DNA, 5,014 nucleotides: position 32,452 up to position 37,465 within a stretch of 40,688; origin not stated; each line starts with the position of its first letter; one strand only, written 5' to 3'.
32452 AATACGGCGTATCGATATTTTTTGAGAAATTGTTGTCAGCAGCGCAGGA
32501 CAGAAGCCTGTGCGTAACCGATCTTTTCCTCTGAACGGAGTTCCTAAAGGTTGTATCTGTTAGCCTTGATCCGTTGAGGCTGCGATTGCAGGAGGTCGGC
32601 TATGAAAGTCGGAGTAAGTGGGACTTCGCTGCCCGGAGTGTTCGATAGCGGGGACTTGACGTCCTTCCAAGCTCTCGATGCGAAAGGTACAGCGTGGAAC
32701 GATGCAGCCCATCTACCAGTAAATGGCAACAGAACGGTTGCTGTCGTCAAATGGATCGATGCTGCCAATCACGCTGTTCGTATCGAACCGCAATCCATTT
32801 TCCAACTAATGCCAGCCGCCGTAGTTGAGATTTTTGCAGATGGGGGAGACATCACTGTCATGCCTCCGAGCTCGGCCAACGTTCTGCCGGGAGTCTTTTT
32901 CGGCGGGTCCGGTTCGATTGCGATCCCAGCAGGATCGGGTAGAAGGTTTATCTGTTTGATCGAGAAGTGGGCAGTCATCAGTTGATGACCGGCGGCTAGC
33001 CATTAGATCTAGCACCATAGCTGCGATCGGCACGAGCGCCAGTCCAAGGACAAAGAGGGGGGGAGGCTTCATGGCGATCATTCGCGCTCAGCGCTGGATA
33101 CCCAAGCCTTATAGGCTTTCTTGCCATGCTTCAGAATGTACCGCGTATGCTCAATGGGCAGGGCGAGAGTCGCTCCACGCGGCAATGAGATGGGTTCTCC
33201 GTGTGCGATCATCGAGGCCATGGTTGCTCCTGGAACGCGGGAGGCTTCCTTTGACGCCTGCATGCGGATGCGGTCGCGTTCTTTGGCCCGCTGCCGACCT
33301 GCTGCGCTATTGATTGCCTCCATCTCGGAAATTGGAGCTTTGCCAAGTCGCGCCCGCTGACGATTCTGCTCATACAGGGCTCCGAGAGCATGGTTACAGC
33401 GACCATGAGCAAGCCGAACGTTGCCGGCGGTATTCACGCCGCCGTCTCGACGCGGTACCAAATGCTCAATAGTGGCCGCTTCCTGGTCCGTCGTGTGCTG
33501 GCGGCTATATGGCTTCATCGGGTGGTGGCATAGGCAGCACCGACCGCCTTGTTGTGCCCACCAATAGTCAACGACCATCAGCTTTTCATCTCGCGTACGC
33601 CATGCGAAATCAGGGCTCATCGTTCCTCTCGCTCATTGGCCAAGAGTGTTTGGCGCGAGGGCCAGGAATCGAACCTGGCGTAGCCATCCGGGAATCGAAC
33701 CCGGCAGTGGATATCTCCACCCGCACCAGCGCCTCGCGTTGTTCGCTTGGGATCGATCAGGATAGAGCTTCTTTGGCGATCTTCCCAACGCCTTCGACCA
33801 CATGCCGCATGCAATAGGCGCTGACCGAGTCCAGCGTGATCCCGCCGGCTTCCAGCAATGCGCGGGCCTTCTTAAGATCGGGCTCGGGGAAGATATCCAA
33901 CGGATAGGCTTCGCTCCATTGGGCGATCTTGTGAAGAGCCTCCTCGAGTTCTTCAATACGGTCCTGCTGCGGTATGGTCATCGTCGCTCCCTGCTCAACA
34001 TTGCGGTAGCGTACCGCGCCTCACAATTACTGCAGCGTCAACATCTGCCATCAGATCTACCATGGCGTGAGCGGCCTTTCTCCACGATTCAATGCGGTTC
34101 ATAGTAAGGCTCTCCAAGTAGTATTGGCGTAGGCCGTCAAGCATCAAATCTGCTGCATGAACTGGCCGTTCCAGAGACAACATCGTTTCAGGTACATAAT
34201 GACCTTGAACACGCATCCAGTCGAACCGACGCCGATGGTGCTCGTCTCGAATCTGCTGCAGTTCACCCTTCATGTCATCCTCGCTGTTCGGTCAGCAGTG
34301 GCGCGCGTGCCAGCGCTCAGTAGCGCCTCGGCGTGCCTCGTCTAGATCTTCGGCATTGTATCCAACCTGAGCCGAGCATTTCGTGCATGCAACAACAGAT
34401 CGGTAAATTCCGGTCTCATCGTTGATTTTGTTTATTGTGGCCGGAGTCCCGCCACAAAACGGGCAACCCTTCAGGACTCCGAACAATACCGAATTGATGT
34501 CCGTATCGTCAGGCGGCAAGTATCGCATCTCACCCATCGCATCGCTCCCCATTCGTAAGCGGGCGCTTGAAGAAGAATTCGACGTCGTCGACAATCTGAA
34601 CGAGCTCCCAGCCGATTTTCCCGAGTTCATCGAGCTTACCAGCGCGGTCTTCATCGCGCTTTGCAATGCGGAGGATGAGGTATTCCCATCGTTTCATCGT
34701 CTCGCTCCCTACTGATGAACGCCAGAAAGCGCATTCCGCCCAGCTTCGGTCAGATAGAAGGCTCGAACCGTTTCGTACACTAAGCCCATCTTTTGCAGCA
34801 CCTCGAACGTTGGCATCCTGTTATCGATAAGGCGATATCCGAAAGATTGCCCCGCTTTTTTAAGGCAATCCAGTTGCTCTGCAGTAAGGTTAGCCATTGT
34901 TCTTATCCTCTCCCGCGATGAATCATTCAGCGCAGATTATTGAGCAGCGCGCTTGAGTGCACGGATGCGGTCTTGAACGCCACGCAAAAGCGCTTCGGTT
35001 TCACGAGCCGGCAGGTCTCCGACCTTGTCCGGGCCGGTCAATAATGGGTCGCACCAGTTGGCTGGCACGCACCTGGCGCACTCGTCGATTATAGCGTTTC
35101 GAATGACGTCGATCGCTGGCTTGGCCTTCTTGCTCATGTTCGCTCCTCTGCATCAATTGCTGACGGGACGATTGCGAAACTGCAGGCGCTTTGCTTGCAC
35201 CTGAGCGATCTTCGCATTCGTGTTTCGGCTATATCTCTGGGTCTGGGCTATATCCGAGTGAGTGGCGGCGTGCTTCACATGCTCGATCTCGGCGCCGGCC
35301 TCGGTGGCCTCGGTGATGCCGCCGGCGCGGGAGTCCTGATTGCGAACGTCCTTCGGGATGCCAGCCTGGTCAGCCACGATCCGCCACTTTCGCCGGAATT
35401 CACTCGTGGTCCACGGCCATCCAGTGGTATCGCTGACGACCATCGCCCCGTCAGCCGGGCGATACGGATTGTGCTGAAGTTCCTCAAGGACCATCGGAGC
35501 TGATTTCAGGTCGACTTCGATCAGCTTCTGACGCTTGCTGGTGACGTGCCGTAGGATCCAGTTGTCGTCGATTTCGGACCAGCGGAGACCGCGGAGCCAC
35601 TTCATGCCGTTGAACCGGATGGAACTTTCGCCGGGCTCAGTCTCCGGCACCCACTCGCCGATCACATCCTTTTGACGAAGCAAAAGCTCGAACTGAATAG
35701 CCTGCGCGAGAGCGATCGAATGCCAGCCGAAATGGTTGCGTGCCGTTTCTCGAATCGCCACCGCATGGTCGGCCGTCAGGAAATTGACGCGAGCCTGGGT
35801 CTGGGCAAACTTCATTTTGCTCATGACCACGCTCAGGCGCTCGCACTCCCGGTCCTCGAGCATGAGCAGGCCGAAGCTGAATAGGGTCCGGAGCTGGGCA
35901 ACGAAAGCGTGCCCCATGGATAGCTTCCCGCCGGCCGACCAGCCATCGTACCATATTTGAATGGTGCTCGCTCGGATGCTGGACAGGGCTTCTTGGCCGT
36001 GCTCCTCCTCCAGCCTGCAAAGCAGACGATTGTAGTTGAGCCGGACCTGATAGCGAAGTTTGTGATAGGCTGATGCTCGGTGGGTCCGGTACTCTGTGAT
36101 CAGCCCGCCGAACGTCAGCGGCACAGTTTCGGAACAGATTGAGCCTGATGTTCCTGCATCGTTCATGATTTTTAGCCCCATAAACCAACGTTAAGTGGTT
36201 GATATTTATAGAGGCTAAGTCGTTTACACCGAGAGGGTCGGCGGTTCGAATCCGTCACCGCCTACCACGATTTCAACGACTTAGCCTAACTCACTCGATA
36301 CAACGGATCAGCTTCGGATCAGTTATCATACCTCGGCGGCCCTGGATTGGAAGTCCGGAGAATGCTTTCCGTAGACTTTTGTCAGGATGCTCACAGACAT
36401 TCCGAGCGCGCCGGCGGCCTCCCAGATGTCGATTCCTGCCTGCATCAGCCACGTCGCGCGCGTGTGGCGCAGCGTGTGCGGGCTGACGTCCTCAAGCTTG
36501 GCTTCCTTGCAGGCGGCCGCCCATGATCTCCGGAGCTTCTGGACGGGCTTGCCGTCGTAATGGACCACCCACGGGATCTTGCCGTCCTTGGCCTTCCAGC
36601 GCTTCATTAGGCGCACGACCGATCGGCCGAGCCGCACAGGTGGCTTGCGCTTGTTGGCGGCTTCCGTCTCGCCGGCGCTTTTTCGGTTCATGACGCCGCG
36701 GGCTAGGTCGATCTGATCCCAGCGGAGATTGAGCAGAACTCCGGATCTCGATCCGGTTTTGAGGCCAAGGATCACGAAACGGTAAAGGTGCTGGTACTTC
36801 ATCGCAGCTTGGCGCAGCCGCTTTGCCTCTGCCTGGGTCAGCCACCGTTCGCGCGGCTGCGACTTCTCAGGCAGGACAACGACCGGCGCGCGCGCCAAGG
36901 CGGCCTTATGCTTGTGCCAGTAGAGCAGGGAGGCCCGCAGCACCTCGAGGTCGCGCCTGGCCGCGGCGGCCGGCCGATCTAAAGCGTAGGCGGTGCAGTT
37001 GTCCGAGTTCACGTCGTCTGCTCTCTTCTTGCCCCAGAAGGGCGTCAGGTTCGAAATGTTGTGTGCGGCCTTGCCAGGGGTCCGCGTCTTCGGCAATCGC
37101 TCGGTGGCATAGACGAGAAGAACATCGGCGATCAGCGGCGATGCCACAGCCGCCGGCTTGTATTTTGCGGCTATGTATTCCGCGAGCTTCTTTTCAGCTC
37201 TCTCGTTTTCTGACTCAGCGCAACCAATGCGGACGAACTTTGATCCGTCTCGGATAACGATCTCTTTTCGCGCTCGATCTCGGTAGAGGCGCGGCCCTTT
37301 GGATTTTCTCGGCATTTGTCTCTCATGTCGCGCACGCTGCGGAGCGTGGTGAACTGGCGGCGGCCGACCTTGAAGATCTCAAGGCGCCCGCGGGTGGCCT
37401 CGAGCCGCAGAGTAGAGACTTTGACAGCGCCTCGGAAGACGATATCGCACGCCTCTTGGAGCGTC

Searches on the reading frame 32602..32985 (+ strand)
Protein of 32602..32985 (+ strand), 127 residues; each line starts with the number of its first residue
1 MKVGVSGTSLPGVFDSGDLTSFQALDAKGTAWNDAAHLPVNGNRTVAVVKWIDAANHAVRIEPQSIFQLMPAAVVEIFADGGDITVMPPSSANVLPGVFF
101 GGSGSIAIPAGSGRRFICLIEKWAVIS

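Call 7: search_protein_families(library=pfam, proteins=[window:32602-32985:+], max_evalue=0.01)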
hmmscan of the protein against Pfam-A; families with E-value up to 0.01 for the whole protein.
window:32602-32985:+ (127 aa): 0 families

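Call 42: find_homologous_proteins(query=window:32602-32985:+, max_evalue=0.001)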
Query window:32602-32985:+ (127 aa): 1 proteins with E <= 0.001 among 30 candidates.
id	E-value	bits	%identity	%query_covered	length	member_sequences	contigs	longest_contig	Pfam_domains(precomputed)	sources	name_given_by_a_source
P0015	1.6e-77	275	100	100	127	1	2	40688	-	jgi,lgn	jgi:hypothetical protein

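Call 46: search_protein_families(library=phrogs, proteins=[window:32602-32985:+], max_evalue=0.01)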
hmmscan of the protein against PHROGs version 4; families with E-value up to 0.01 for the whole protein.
window:32602-32985:+ (127 aa): 0 families

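Call 82: search_protein_families(library=padloc, proteins=[window:32602-32985:+], max_evalue=0.01)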
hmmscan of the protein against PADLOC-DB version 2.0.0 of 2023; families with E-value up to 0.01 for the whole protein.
window:32602-32985:+ (127 aa): 0 families

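Call 83: search_protein_families(library=ncbifam, proteins=[window:32602-32985:+], max_evalue=0.01)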
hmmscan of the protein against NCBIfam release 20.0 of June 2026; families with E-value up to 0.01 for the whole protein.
window:32602-32985:+ (127 aa): 0 families

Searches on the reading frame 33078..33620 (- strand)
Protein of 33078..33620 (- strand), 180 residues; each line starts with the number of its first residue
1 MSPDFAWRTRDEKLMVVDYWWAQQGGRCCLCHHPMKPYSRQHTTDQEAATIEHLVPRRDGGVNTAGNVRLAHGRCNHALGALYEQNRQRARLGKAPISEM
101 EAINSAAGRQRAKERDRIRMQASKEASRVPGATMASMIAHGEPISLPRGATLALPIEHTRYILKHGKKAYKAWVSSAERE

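Call 7: search_protein_families(library=pfam, proteins=[window:33078-33620:-], max_evalue=0.01)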
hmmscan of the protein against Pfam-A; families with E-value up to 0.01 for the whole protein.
window:33078-33620:- (180 aa): 2 families
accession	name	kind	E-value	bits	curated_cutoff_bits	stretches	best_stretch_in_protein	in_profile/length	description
PF01844.29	HNH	-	2.2e-05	25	21.4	1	41-80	11-45/47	HNH endonuclease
PF14279.12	HNH_5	-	0.0026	18.1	27.5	1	43-82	7-46/56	HNH endonuclease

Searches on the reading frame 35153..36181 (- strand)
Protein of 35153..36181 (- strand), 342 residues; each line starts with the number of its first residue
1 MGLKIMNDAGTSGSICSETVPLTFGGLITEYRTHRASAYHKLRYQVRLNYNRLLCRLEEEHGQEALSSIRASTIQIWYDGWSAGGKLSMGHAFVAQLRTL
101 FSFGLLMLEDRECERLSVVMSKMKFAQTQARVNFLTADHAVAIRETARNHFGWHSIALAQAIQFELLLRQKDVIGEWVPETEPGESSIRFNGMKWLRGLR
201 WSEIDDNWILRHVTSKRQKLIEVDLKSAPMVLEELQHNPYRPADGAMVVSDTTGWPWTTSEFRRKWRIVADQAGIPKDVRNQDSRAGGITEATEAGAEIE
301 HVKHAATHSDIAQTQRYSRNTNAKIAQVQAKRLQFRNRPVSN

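Call 83: search_protein_families(library=ncbifam, proteins=[window:35153-36181:-], max_evalue=0.01)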
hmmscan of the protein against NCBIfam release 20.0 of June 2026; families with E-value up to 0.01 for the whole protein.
window:35153-36181:- (342 aa): 2 families
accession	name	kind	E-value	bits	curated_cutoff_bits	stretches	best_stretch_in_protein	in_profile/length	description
NF040815.2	recomb_XerA_Arch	equivalog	5.8e-05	22.8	220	1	242-326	177-260/263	site-specific tyrosine recombinase/integron integrase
TIGR02249.1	integrase_gron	subfamily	0.0019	17.6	265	1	260-328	240-308/315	integron integrase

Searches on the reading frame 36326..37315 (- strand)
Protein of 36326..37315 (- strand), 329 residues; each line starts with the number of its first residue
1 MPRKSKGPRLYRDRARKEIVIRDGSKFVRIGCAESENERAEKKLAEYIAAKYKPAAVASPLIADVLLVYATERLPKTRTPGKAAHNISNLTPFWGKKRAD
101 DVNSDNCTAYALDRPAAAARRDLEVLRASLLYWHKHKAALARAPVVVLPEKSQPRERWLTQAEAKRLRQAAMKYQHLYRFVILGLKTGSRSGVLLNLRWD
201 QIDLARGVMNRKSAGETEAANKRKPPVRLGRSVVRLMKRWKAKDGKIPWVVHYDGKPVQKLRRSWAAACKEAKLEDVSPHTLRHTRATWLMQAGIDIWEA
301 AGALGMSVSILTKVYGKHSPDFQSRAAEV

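Call 83: search_protein_families(library=ncbifam, proteins=[window:36326-37315:-], max_evalue=0.01)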
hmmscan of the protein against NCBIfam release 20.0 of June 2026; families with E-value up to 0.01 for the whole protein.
window:36326-37315:- (329 aa): 7 families
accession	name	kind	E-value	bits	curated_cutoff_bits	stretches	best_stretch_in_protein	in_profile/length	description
NF040815.2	recomb_XerA_Arch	equivalog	9.2e-12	45.1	220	1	97-317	33-253/263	site-specific tyrosine recombinase/integron integrase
TIGR02249.1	integrase_gron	subfamily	5.2e-06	26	265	1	260-316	241-298/315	integron integrase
NF001399.0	PRK00283.1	subfamily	5.3e-06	25.9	279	1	118-315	72-280/300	tyrosine recombinase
TIGR02224.1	recomb_XerC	equivalog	1.2e-05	24.8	335.15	1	119-307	66-266/295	tyrosine recombinase XerC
TIGR02225.1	recomb_XerD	equivalog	1.4e-05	24.6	329.6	1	267-316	222-272/290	site-specific tyrosine recombinase XerD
NF011946.0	PRK15417.1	equivalog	0.0017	17.6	435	1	259-315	255-312/337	integron integrase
NF003462.0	PRK05084.1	equivalog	0.0022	16.8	267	1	275-325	301-351/360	tyrosine recombinase XerS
